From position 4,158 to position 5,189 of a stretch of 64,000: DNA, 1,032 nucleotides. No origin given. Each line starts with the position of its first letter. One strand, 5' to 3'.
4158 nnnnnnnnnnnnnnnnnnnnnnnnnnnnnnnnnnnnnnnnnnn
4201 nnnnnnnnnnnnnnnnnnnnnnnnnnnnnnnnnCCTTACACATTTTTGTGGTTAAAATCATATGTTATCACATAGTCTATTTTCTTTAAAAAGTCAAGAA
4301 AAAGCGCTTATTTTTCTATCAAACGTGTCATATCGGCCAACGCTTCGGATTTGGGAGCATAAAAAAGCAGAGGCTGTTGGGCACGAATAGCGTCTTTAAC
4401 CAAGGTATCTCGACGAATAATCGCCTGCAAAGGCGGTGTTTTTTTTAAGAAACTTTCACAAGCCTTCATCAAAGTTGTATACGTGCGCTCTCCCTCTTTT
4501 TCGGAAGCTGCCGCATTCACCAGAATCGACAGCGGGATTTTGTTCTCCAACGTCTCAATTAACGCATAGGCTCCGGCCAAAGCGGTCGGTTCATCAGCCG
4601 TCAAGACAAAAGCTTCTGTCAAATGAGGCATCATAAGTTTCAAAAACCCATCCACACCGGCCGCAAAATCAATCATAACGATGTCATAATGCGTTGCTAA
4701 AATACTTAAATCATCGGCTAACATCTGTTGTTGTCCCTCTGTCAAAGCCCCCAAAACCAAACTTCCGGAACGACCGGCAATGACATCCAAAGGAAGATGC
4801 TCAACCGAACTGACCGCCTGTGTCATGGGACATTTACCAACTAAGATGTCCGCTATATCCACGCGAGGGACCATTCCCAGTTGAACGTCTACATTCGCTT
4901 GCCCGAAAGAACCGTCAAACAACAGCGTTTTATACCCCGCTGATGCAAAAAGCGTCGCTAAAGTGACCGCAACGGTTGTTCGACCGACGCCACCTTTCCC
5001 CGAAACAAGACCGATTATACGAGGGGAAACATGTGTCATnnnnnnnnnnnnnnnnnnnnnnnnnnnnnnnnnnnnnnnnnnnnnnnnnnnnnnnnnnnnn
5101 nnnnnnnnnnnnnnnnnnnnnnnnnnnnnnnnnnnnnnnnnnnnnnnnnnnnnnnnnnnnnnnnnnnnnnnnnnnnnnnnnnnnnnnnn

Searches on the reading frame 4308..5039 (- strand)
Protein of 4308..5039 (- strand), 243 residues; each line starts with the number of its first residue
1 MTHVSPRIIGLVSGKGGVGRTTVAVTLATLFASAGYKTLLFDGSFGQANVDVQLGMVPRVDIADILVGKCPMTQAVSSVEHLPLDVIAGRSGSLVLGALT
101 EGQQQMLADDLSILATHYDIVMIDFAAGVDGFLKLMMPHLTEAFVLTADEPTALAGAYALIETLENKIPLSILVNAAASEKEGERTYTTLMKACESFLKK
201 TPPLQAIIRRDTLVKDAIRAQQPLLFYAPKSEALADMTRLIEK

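Call 15: search_protein_families(library=pfam, proteins=[window:4308-5039:-], max_evalue=0.001)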
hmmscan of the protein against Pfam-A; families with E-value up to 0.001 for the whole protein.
window:4308-5039:- (243 aa): 5 families
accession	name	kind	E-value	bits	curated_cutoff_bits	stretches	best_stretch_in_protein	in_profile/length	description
PF13614.12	AAA_31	-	4.1e-14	53.3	27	1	7-166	2-166/177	AAA domain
PF01656.29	CbiA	-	1.9e-11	44.5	25.4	1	11-223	3-124/125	CobQ/CobB/MinD/ParA nucleotide binding domain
PF10609.15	ParA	-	5.9e-07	29.6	27.1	1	7-45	4-42/246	NUBPL iron-transfer P-loop NTPase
PF06564.18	CBP_BcsQ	-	2.7e-06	27.5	21.3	0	103-240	101-229/234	Cellulose biosynthesis protein BcsQ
PF02374.21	ArsA_ATPase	-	0.00013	21.8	24.3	1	11-40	5-34/305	Anion-transporting ATPase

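Call 90: find_encoding_contigs(protein=window:4308-5039:-, flank=10000, max_places=2)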
Protein window:4308-5039:- (243 aa): 4 contigs read that carry it; 1 place shown.
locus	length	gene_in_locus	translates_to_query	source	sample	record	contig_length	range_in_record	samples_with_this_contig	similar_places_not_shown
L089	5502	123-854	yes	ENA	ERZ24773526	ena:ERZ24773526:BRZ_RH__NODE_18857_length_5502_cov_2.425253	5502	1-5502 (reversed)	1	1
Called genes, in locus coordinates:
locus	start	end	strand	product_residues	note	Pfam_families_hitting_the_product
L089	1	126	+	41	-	?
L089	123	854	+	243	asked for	PF06564:CBP_BcsQ (faint), PF10609:ParA (weak), PF13614:AAA_31, PF01656:CbiA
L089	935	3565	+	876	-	PF07517:SecA_DEAD, PF00270:DEAD (weak), PF01043:SecA_PP_bind, PF21090:P-loop_SecA, PF07516:SecA_SW, PF02810:SEC-C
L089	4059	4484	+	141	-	PF04386:SspB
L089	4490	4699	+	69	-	PF13467:RHH_4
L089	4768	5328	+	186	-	PF00692:dUTPase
